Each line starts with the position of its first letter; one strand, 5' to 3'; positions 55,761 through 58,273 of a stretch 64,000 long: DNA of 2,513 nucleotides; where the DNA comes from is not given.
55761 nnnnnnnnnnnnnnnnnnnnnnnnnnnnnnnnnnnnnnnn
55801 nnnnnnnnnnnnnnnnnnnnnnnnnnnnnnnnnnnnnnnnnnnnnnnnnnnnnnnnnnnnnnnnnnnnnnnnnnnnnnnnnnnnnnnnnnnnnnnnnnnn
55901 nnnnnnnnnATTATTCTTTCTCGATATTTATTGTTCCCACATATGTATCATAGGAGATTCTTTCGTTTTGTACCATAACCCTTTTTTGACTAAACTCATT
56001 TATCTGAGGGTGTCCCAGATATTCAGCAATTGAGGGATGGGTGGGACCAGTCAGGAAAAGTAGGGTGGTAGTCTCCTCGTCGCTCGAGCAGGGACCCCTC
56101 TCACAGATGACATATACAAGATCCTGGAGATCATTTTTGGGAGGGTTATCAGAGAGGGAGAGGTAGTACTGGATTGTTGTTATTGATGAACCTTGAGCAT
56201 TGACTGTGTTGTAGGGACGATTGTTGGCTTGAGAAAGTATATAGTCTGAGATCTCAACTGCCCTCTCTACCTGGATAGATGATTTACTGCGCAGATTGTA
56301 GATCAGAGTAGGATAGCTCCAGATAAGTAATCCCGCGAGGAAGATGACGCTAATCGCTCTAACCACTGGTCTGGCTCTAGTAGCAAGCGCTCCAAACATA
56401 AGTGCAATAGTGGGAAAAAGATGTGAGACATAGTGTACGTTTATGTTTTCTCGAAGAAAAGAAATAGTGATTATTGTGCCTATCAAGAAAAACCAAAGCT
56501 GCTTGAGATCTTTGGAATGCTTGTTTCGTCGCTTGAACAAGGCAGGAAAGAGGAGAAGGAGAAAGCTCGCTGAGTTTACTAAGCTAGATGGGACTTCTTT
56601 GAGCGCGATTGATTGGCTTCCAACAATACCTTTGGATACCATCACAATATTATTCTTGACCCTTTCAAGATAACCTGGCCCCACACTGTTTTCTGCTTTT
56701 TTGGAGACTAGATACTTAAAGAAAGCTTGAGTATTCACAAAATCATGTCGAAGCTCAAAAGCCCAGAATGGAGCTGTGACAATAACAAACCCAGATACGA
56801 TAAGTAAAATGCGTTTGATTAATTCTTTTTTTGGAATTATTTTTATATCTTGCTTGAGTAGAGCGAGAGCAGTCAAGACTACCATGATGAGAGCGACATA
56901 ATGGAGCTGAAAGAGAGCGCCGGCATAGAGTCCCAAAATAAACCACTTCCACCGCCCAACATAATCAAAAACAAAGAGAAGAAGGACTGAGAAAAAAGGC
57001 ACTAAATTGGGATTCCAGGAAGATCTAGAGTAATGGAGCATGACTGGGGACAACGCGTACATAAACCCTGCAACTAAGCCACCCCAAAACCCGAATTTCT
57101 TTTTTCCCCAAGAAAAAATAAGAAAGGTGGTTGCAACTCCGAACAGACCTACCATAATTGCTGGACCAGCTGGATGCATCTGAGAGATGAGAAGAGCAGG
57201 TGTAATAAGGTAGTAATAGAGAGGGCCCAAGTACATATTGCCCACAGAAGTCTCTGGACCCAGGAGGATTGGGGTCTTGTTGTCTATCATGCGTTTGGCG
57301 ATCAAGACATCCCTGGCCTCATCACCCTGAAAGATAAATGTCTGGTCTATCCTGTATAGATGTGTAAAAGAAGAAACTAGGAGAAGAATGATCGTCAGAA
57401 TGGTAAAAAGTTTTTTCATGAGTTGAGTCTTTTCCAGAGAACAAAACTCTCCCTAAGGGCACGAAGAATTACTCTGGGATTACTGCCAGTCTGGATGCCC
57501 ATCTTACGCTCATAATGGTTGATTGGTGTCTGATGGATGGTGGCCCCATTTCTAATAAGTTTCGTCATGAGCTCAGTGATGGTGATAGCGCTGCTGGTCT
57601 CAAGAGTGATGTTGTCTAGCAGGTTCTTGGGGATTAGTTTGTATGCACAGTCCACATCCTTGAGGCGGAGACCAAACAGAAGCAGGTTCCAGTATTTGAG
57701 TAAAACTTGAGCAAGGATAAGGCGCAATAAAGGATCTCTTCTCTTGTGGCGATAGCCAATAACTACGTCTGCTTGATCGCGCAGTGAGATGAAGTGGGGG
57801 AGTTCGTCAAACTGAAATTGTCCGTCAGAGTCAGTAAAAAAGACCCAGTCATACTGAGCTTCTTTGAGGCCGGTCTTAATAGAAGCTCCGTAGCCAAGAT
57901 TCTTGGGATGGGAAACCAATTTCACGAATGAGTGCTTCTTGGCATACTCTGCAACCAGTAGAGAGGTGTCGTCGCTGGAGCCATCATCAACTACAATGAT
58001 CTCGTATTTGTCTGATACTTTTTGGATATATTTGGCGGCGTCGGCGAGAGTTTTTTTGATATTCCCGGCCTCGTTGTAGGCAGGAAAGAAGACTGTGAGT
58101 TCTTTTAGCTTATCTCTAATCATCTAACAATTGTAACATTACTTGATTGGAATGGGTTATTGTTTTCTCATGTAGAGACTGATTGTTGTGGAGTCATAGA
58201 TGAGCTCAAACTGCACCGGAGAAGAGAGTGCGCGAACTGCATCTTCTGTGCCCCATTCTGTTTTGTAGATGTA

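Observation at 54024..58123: Iterated 'DPM1-like GT2 then GT-C/membrane protein' modules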

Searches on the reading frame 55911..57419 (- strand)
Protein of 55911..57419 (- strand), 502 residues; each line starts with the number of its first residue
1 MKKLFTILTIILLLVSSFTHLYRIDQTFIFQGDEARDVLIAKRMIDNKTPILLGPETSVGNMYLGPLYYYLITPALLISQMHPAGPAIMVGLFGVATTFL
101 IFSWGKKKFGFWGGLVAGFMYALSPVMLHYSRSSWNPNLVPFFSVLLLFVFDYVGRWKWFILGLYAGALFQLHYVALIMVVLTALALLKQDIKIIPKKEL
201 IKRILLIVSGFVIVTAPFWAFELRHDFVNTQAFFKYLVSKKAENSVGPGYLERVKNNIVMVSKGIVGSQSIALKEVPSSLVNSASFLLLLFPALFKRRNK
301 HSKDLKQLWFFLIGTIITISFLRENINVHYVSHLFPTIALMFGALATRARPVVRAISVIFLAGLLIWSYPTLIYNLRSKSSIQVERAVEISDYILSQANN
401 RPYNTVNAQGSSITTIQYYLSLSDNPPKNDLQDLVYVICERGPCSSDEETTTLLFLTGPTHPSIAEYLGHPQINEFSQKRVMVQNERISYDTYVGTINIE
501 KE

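Call 4: search_protein_families(library=pfam, proteins=[window:55911-57419:-], max_evalue=0.01)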
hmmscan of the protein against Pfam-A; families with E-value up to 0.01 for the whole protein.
window:55911-57419:- (502 aa): 1 family
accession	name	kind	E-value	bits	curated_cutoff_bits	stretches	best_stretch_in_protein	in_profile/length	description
PF13231.12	PMT_2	-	7.3e-05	23.5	26.1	1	66-209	4-150/160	Dolichyl-phosphate-mannose-protein mannosyltransferase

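Call 35: search_solved_structures(query=A2, max_evalue=1, show_alignments=1)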
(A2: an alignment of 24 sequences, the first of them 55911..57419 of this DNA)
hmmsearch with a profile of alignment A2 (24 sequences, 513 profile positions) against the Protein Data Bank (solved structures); distinct sequences matched with E-value up to 1: 0.

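Call 45: find_homologous_proteins(query=window:55911-57419:-)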
Query window:55911-57419:- (502 aa): 919 proteins with E <= 0.001 among 8000 candidates; the best 120 are listed.
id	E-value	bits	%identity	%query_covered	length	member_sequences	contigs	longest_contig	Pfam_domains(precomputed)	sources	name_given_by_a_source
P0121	0.0e+0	1117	100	100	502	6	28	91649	-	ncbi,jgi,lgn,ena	jgi:4-amino-4-deoxy-L-arabinose transferase-like glycosyltransferase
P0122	3.4e-216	737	64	100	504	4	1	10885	-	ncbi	-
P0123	1.4e-175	603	54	98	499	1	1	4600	-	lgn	-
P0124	9.1e-175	600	54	99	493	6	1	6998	-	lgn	-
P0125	1.1e-174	600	54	98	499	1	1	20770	-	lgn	-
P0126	1.3e-161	557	52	100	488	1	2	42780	-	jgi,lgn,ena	-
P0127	4.4e-157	542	50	97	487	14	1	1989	-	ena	-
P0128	1.2e-153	530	50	100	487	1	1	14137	-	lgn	-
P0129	1.0e-152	527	50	97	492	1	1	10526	-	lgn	-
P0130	6.9e-152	525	49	100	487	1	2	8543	PF13231.13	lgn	-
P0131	1.7e-151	523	50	100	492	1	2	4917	-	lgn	-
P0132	4.7e-151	522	49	100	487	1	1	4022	-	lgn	-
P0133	1.8e-149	517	49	100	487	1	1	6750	-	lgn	-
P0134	3.4e-149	516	48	99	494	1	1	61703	-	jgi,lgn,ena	-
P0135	9.9e-149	514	50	100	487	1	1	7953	-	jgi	jgi:4-amino-4-deoxy-L-arabinose transferase-like glycosyltransferase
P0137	4.6e-148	512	49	98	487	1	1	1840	PF13231.13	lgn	-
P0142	2.5e-146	506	47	100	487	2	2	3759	PF13231.13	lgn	-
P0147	4.6e-140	486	46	100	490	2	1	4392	PF13231.13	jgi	jgi:4-amino-4-deoxy-L-arabinose transferase-like glycosyltransferase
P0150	8.4e-137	475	47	100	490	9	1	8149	PF13231.13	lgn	-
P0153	8.9e-136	471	47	100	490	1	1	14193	PF13231.13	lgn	-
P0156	4.2e-132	459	45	100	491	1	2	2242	PF13231.13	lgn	-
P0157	2.2e-131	457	46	99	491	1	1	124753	PF13231.13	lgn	-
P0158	2.8e-131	457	46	97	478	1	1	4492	PF13231.13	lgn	-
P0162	3.5e-130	453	47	97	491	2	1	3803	PF13231.13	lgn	-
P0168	5.0e-128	446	45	98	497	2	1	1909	PF13231.13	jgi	-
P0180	7.1e-125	435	44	96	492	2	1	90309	PF13231.13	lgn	-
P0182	1.7e-120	421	43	99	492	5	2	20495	PF13231.13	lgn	-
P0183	3.6e-114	400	41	95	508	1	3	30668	PF13231.13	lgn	-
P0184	3.4e-112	394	42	96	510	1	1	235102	PF13231.13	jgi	-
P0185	1.8e-111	391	40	99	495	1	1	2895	PF13231.13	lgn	-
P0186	1.9e-109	385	42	96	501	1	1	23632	PF13231.13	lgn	-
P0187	7.3e-107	376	40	99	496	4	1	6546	PF13231.13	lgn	-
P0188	2.6e-106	374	40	95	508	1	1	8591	PF13231.13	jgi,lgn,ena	-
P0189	4.6e-106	373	40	98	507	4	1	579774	PF13231.13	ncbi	-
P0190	8.5e-106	373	41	96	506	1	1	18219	PF13231.13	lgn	-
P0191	1.2e-104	369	38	98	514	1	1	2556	PF13231.13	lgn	-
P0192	7.4e-104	366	39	98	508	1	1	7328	PF13231.13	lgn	-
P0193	1.3e-103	365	39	95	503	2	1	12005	PF13231.13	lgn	-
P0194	2.4e-103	364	40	98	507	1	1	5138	PF13231.13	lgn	-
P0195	3.1e-103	364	40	98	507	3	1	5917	PF13231.13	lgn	-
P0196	5.1e-103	363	40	98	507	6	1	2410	PF13231.13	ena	-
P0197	1.1e-102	362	39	96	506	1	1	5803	PF13231.13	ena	-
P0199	2.0e-102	361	37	99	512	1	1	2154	PF13231.13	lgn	-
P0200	3.3e-102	361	38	99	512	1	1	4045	PF14897.13,PF13231.13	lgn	-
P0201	3.7e-102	361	39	98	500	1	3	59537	PF13231.13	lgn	-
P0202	5.0e-102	360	39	96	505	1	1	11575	PF13231.13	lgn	-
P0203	6.9e-102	360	39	96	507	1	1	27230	PF13231.13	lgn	-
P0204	7.3e-102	360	40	99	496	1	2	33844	PF13231.13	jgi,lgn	jgi:4-amino-4-deoxy-L-arabinose transferase-like glycosyltransferase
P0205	1.0e-101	359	39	99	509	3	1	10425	PF13231.13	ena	-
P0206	1.1e-101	359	38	98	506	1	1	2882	PF13231.13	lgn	-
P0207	2.5e-101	358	40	96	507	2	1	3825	PF13231.13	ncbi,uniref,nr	ncbi:hypothetical protein COU89_00905 [Candidatus Roizmanbacteria bacterium CG10_big_fil_rev_8_21_14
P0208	4.8e-101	357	38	96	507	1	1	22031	PF13231.13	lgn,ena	-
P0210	2.1e-99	351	39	95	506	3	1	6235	PF13231.13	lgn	-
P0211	2.7e-99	351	40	96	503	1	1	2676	PF13231.13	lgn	-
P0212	3.9e-99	351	38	96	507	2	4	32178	PF13231.13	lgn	-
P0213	9.5e-99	349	39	97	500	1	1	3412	PF13231.13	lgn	-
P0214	1.1e-98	349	38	98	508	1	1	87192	PF13231.13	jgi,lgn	-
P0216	1.6e-98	349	36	96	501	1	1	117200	PF13231.13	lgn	-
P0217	1.9e-98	348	39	96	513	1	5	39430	PF13231.13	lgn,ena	-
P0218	2.9e-98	348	39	99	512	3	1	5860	PF13231.13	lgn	-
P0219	3.7e-98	347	37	95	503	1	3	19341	PF13231.13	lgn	-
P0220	4.8e-98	347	38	96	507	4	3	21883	PF13231.13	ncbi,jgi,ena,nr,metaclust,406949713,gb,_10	ncbi:MAG: hypothetical protein ACD_40C00193G0010 [uncultured bacterium]|nr:MAG: hypothetical protein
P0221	5.1e-98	347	37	97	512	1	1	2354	PF13231.13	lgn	-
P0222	8.3e-98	346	37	95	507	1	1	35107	PF13231.13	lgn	-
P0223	3.2e-97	344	36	96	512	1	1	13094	PF13231.13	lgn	-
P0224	6.6e-97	343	38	96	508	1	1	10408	PF13231.13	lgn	-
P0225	1.2e-96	342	38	96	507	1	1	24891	PF13231.13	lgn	-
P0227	1.5e-96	342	37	96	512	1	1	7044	PF13231.13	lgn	-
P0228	2.5e-96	341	39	95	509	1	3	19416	PF13231.13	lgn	-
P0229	2.5e-95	338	37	96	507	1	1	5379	PF13231.13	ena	-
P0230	3.0e-95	338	36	96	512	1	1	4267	PF13231.13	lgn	-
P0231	3.3e-95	338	36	99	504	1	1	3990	PF13231.13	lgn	-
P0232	1.3e-93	332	38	98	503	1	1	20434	PF13231.13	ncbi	-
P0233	5.9e-93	330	37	98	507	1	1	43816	PF13231.13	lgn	-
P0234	7.8e-93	330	36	96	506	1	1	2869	PF13231.13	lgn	-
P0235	8.3e-92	326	36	98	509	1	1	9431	PF13231.13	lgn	-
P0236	1.1e-91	326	36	98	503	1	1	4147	PF13231.13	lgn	-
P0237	2.8e-91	325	36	97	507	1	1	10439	PF13231.13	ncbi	ncbi:MAG: glycosyltransferase family 39 protein [Microgenomates group bacterium]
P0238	3.0e-91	325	36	96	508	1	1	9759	PF13231.13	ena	-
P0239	4.6e-91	324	34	95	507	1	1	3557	PF13231.13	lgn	-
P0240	5.4e-90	320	36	96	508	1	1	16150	PF13231.13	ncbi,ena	-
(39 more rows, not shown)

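Call 55: predict_structure(alignment_id=A5)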
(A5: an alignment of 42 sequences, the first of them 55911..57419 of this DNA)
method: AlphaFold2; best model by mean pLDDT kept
length: 502 residues; sequences in the alignment: 42
mean_pLDDT: 92.2   pTM: 0.91
mean pLDDT of the five models: 92.2, 91.4, 90.6, 90.4, 90.2
residues with pLDDT >= 90: 395; 70-90: 86; 50-70: 15; < 50: 6
segments of 3 or more residues with pLDDT < 50: 56-61
pLDDT, mean of each block of 10 residues (from residue 1): 96 98 92 89 88 53 71 93 94 98 98 98 96 81 97 95 96 93 97 96 98 92 83 79 71 97 97 97 98 89 95 98 91 97 98 98 98 94 94 98 94 93 97 97 94 88 88 93 97 96 76
secondary structure, 60 per line:
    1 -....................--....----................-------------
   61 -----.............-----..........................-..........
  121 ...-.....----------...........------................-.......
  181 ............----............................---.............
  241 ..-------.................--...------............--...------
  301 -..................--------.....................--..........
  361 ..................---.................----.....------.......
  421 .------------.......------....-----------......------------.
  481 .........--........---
elements in order: H2-21 H24-27 H32-47 H66-78 H84-109 H111-123 H125-129 H140-150 H157-172 H174-192 H197-224 H228-242 H250-266 H278-289 H302-319 H328-348 H351-378 H382-398 E403-407 H414-421 E434-440 H447-450 H462-467 E480-489 E492-499

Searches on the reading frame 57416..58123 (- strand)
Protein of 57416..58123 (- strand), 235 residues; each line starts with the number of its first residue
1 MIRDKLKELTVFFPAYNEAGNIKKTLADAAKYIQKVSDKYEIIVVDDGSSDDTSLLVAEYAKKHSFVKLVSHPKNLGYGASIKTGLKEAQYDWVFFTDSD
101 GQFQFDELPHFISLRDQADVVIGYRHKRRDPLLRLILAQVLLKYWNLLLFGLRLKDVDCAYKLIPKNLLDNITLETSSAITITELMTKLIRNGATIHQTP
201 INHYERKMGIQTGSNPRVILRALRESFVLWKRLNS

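Call 4: search_protein_families(library=pfam, proteins=[window:57416-58123:-], max_evalue=0.01)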
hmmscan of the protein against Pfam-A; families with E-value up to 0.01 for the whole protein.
window:57416-58123:- (235 aa): 5 families
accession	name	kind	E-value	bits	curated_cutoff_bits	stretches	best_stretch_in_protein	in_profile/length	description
PF00535.33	Glycos_transf_2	-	6.7e-28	98.1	23.3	1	10-139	1-129/168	Glycosyl transferase family 2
PF10111.15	Glyco_tranf_2_2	-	1.1e-07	32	27.3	1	11-114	2-105/276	Glycosyltransferase like family 2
PF13641.12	Glyco_tranf_2_3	-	0.00022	21.8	27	1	9-101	3-97/230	Glycosyltransferase like family 2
PF13704.12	Glyco_tranf_2_4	-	0.0017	19.2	27.5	1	41-100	21-81/98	Glycosyl transferase family 2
PF12804.13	NTP_transf_3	-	0.008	16.8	27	0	58-132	52-131/160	MobA-like NTP transferase domain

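Call 10: search_protein_families(library=ncbifam, proteins=[window:57416-58123:-], max_evalue=0.001)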
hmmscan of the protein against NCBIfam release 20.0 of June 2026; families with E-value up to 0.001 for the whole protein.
window:57416-58123:- (235 aa): 22 families
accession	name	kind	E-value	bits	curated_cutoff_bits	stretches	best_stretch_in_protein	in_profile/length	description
NF047588.1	GlcsyltransPgfSStrep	equivalog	1.5e-18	67.1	500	1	9-172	3-167/308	glycosyltransferase PgfS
NF007986.1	PRK10714.1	equivalog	4.1e-18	65.5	529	1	4-209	3-206/316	undecaprenyl-phosphate 4-deoxy-4-formamido-L-arabinose transferase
NF058614.1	PPMAGASynPpgS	equivalog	4.7e-17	62.2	370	1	11-202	4-195/226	polyprenyl-phospho-N-acetylgalactosaminyl synthase PpgS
TIGR03937.1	PgaC_IcaA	equivalog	2.5e-15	56.3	422.3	1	4-104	42-139/407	poly-beta-1,6-N-acetyl-D-glucosamine synthase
NF041391.1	DPhHxTase_Halo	equivalog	2.8e-15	55.9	375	1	15-207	3-187/213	dolichyl-phosphate hexose transferase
NF041875.1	EPS_EpsD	equivalog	5.4e-13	49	370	1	9-122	1-113/325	exopolysaccharide biosynthesis glycosyltransferase EpsD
TIGR03965.1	mycofact_glyco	equivalog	2.4e-12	46.5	280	1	4-103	71-167/467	mycofactocin biosynthesis glycosyltransferase MftF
TIGR04182.1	glyco_TIGR04182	equivalog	2.5e-12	46.8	325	1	9-216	2-203/293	S-layer glycoprotein N-glycosyltransferase AglJ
NF007482.0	PRK10073.1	equivalog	3.2e-12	46.1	423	1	6-114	5-109/334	glycosyltransferase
NF047683.1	TeichurnBiosyTuaG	equivalog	3.7e-12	46.4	400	1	7-119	6-115/252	teichuronic acid biosynthesis protein TuaG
TIGR04283.1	glyco_like_mftF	equivalog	2.8e-11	43.4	182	1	9-131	1-116/221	TIGR04283 family arsenosugar biosynthesis glycosyltransferase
NF038302.1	EPS_HpsE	equivalog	3.9e-09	35.9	300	1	8-101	2-97/307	hormogonium polysaccharide biosynthesis glycosyltransferase HpsE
NF010496.0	PRK13915.1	equivalog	1.6e-07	30.7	262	1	7-100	31-126/307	glucosyl-3-phosphoglycerate synthase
TIGR03469.1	HpnB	hypoth_equivalog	2.1e-07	30.3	379.25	1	7-115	44-160/386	hopene-associated glycosyltransferase HpnB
NF050050.1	ProtGlycPglI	equivalog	2.6e-06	27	500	1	9-108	4-101/306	GalNAc(5)-diNAcBac-PP-undecaprenol beta-1,3-glucosyltransferase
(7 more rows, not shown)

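Call 11: search_solved_structures(query=window:57416-58123:-, max_evalue=0.001)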
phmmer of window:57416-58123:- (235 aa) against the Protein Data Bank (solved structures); distinct sequences matched with E-value up to 0.001: 21.
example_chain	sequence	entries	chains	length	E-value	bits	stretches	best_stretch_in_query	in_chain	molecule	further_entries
9bhc_C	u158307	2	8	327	4e-15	59.2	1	6-217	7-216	Undecaprenyl-phosphate 4-deoxy-4-formamido-L-arabinose transferase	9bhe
8vxh_A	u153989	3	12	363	5.3e-15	58.8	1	6-217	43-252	Undecaprenyl-phosphate 4-deoxy-4-formamido-L-arabinose transferase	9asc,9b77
9hwj_A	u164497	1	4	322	7.8e-15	58.2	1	6-217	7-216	Undecaprenyl-phosphate 4-deoxy-4-formamido-L-arabinose transferase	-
2z87_A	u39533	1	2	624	2.7e-13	53.2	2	9-106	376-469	Chondroitin synthase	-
2z86_A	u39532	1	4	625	2.7e-13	53.2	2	9-106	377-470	Chondroitin synthase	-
5mlz_A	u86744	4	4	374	6e-10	42.2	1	8-173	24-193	Dolichol monophosphate mannose synthase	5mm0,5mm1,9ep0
6h1j_A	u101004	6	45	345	6.1e-09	38.9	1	3-123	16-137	Probable ss-1,3-N-acetylglucosaminyltransferase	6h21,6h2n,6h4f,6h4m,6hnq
5hea_A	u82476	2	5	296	2.1e-08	37.2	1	9-111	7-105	Putative glycosyltransferase (GalT1)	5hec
5ekp_C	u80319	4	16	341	2.3e-08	37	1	8-129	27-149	Uncharacterized glycosyltransferase sll0501 | Glycosyltransferase sll0501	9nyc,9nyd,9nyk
9nye_A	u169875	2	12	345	2.4e-08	37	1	8-129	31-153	Glycosyltransferase sll0501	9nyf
5eke_A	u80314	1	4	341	2.5e-08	37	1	8-129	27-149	Uncharacterized glycosyltransferase sll0501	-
3bcv_A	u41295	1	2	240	2.9e-07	33.5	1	9-106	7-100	Putative glycosyltransferase protein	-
6yv7_B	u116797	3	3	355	1.4e-06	31.2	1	9-104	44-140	Glycosyl transferase, family 2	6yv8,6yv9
6yv7_A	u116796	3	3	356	1.4e-06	31.2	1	9-104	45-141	Glycosyl transferase, family 2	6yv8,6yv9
5tze_C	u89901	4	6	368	3e-06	30.1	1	9-111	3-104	Glycosyl transferase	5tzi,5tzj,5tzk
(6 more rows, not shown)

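Call 15: find_encoding_contigs(protein=window:57416-58123:-, flank=10000, max_places=6)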
Protein window:57416-58123:- (235 aa): 22 contigs read that carry it; 6 places shown.
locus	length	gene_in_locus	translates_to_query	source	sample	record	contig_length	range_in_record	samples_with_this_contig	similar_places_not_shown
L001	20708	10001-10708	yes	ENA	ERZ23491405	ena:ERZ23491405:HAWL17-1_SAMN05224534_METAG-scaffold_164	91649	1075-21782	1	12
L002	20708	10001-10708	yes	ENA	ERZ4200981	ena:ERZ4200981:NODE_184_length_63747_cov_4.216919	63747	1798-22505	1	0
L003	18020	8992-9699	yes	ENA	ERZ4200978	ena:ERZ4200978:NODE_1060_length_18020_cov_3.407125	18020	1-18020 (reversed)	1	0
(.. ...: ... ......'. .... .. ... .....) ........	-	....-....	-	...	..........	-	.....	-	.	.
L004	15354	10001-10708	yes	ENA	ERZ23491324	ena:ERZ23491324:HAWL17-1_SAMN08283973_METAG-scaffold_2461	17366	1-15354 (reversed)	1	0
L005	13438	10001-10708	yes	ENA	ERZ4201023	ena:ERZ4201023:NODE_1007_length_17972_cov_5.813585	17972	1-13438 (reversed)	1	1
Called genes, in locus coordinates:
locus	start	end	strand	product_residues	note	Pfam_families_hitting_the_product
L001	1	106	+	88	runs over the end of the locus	-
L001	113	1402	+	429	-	PF01210:NAD_Gly3P_dh_N (faint), PF02737:3HCDH_N (faint), PF03446:NAD_binding_2 (weak), PF03721:UDPG_MGDP_dh_N, PF03807:F420_oxidored (faint), PF00984:UDPG_MGDP_dh, PF03720:UDPG_MGDP_dh_C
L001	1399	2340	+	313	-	PF01073:3Beta_HSD, PF01370:Epimerase, PF02719:Polysacc_synt_2 (weak), PF04321:RmlD_sub_bind, PF07993:NAD_binding_4 (faint), PF13460:NAD_binding_10, PF16363:GDP_Man_Dehyd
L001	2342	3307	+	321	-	PF01370:Epimerase, PF04321:RmlD_sub_bind, PF05368:NmrA (weak), PF16363:GDP_Man_Dehyd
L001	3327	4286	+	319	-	PF01073:3Beta_HSD, PF01370:Epimerase, PF07993:NAD_binding_4 (faint), PF16363:GDP_Man_Dehyd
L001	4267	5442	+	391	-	PF00535:Glycos_transf_2, PF04138:GtrA_DPMS_TM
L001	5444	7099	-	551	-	-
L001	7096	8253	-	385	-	-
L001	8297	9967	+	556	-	-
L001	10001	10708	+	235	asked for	PF00535:Glycos_transf_2, PF10111:Glyco_tranf_2_2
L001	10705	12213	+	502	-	-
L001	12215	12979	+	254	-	PF00535:Glycos_transf_2, PF10111:Glyco_tranf_2_2 (faint)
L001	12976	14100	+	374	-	PF26314:MptA_B_family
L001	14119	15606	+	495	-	PF02366:PMT, PF13231:PMT_2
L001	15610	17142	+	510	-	PF10131:PTPS_related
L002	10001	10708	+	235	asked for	PF00535:Glycos_transf_2, PF10111:Glyco_tranf_2_2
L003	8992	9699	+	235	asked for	PF00535:Glycos_transf_2, PF10111:Glyco_tranf_2_2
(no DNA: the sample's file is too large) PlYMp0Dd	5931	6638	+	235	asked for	PF00535:Glycos_transf_2, PF10111:Glyco_tranf_2_2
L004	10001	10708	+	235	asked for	PF00535:Glycos_transf_2, PF10111:Glyco_tranf_2_2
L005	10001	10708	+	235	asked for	PF00535:Glycos_transf_2, PF10111:Glyco_tranf_2_2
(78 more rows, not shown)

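Call 60: list_cluster_members(proteins=[P0001, P0121, window:57416-58123:-, window:55145-55909:-])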
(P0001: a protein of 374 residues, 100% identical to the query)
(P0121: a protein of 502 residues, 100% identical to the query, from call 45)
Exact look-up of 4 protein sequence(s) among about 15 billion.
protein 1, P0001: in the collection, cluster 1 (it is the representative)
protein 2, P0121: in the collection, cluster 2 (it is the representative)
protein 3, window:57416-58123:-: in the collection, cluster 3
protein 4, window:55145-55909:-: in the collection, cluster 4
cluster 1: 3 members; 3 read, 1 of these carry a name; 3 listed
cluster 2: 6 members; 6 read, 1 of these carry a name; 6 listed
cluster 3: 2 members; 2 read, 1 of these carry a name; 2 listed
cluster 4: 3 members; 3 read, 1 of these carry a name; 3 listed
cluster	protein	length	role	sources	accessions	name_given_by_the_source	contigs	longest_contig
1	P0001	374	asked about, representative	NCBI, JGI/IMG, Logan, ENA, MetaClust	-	hypothetical protein | \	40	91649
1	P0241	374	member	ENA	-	-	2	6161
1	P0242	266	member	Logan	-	-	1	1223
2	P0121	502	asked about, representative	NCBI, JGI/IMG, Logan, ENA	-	4-amino-4-deoxy-L-arabinose transferase-like glycosyltransferase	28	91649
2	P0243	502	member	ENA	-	-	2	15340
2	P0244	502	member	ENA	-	-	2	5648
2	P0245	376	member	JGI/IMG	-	-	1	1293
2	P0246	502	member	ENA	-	-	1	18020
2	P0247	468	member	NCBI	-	-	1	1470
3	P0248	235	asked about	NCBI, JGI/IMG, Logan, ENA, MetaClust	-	glycosyltransferase involved in cell wall biosynthesis | \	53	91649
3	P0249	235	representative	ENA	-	-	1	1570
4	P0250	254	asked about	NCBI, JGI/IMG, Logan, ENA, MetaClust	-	dolichyl-phosphate beta-glucosyltransferase | \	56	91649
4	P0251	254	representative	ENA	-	-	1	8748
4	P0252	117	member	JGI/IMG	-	-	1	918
